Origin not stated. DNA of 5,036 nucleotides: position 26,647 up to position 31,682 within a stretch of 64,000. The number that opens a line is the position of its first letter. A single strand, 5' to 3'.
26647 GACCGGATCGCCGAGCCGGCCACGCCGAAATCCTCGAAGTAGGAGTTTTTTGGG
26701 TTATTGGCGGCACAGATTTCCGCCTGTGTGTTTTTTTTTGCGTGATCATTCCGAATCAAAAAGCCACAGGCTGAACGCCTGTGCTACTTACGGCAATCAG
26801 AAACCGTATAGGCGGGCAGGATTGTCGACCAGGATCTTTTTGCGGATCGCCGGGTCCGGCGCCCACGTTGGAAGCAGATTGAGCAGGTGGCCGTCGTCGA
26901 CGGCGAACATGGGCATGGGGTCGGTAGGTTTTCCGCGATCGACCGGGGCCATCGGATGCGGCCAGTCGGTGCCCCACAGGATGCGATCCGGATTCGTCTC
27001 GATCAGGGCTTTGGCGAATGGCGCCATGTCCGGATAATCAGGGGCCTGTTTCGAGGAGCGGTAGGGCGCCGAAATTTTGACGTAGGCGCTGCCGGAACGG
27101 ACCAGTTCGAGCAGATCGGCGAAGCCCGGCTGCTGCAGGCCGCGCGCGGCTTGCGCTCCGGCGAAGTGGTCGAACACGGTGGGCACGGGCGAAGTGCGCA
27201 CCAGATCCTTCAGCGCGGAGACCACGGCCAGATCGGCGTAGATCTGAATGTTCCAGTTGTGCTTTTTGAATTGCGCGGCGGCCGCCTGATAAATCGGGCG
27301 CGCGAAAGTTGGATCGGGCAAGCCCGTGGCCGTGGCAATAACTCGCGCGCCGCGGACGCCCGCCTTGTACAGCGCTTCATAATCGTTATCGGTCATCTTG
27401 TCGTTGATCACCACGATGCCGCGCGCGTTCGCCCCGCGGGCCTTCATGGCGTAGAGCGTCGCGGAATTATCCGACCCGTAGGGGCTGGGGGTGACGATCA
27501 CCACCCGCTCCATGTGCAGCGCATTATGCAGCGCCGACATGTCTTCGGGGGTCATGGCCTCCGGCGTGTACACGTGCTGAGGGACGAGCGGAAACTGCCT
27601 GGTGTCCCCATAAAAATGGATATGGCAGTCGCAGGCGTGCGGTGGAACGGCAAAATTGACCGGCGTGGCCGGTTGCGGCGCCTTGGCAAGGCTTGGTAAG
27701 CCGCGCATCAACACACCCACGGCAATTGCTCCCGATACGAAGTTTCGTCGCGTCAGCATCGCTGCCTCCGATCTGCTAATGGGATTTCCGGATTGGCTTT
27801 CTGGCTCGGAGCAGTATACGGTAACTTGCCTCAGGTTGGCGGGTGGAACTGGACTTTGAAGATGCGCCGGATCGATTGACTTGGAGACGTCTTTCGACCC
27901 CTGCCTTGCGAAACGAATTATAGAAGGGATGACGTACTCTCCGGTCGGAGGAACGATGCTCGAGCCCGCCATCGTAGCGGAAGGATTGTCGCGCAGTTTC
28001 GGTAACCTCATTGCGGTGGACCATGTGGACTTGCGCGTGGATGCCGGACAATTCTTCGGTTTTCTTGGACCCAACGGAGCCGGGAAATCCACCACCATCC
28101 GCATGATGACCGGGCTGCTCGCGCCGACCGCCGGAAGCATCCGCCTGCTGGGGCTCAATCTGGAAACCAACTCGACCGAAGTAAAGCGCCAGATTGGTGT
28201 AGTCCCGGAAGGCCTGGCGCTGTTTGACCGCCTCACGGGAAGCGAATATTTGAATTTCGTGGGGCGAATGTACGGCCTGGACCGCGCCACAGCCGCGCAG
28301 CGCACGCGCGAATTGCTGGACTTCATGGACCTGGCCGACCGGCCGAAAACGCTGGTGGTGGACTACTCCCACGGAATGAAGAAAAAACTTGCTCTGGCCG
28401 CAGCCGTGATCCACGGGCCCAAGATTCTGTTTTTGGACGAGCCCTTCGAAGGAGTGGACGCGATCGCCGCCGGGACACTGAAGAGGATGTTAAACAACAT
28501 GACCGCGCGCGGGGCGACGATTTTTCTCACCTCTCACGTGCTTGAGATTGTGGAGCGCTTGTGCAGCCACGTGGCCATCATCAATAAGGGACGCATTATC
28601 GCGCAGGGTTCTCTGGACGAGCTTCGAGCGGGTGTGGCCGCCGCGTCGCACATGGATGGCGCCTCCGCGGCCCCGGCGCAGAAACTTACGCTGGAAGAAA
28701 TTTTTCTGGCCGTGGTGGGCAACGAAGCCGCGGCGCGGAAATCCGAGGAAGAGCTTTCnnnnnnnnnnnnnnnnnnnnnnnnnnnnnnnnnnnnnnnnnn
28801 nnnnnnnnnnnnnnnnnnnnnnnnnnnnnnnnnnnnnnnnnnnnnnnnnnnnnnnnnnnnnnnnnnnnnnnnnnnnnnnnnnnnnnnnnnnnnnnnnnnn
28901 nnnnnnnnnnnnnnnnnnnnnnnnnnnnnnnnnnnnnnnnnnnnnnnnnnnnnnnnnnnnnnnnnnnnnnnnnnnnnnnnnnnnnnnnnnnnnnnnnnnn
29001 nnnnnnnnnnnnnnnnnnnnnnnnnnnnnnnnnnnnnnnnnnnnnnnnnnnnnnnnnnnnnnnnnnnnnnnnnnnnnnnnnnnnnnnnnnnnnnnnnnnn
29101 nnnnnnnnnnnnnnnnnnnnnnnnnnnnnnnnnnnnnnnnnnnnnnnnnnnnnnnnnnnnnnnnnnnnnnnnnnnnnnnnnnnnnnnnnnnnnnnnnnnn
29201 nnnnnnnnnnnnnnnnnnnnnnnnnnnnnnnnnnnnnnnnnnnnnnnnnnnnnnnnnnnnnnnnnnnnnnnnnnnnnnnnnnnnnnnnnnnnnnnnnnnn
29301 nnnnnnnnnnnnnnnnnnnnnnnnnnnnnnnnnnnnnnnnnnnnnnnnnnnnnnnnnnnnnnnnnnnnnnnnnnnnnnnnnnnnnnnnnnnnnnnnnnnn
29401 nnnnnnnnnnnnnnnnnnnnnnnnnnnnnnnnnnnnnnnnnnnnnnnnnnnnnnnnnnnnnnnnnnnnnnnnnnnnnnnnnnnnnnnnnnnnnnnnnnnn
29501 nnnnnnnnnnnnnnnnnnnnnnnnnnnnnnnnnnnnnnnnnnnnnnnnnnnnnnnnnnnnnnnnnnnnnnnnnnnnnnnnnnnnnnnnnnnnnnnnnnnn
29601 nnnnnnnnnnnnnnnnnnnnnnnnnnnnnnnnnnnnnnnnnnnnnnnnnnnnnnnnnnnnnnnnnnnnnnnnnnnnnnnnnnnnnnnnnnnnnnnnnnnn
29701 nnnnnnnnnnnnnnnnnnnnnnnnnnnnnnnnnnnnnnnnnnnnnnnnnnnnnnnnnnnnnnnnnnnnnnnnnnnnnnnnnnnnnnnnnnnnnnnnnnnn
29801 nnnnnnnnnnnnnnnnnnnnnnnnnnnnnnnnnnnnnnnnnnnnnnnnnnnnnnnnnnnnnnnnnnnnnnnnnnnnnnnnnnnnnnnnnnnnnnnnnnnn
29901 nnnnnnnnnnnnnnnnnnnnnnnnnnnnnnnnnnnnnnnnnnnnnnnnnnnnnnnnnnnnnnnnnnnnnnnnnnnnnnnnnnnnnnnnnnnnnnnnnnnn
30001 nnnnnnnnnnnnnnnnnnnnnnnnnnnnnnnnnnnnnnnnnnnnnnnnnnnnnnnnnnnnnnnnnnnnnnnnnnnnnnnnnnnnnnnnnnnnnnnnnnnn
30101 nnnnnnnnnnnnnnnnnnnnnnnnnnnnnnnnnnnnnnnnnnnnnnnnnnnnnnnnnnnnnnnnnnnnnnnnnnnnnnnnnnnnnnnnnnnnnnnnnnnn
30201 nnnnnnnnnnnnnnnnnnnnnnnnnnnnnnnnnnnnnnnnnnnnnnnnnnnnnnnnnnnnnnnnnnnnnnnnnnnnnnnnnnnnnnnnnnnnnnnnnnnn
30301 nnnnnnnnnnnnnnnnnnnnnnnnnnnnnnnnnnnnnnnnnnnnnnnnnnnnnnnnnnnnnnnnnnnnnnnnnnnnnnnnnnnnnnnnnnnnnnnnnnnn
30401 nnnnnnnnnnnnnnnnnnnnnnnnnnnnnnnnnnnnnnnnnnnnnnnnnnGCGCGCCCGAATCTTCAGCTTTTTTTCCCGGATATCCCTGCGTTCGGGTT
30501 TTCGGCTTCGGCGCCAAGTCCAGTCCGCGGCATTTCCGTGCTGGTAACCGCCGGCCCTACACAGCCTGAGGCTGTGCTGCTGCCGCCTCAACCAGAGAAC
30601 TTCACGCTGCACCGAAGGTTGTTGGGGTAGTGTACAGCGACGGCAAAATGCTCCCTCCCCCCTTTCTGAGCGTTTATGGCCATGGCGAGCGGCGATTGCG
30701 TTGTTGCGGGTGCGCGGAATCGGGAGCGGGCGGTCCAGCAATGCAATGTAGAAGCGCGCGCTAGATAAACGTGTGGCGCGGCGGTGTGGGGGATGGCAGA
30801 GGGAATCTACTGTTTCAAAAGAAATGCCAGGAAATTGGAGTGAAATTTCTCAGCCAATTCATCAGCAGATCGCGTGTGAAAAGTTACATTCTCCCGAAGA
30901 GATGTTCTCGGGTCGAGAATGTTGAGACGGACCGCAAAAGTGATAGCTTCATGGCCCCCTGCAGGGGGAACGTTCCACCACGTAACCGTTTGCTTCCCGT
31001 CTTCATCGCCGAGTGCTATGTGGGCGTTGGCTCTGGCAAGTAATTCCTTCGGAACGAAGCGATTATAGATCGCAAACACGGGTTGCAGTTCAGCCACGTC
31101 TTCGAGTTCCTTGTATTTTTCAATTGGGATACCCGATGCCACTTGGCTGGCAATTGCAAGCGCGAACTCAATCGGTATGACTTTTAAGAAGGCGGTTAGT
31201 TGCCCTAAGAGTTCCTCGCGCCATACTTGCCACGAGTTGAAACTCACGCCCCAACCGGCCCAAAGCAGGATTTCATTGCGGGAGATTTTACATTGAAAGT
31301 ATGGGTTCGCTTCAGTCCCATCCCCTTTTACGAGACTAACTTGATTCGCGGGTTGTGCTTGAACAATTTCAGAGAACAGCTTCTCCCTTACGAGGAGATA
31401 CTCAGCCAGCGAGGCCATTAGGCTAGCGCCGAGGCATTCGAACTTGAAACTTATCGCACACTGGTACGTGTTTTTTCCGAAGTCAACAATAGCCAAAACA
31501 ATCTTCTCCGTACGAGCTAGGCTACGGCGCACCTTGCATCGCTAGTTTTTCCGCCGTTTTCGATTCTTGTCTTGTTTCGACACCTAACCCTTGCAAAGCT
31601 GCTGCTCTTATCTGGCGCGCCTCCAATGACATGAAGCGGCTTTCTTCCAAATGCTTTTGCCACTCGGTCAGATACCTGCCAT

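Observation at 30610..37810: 7.2-kb lower-GC insertion with perfect 38-bp terminal inverted repeats and a 14-bp flanking direct repeat, but no cognate transposase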

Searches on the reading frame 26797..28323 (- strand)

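Call 91: search_protein_families(library=pfam, proteins=[window:26797-28323:-], max_evalue=0.001)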
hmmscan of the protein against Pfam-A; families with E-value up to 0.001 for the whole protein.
window:26797-28323:- (508 aa): 1 family
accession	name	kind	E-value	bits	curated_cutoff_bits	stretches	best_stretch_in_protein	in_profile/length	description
PF04909.20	Amidohydro_2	-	1.7e-41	143.3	26.4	1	231-508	1-289/289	Amidohydrolase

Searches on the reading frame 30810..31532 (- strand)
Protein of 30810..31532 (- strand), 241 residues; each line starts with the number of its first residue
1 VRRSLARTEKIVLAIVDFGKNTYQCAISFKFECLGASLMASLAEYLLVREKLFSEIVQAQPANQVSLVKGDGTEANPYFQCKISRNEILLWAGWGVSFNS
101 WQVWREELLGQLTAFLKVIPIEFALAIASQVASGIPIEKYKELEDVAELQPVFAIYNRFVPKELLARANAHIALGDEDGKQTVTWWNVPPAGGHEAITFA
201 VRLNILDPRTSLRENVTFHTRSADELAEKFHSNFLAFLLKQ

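Call 6: search_protein_families(library=pfam, proteins=[window:30810-31532:-], max_evalue=0.01)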
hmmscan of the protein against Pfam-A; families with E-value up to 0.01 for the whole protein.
window:30810-31532:- (241 aa): 0 families

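Call 56: search_protein_families(library=pfam, proteins=[window:30810-31532:-], max_evalue=0.001)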
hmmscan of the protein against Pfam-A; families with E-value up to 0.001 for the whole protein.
window:30810-31532:- (241 aa): 0 families

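Call 57: search_protein_families(library=padloc, proteins=[window:30810-31532:-], max_evalue=0.01)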
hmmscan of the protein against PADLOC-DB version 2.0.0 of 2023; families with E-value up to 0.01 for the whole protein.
window:30810-31532:- (241 aa): 0 families
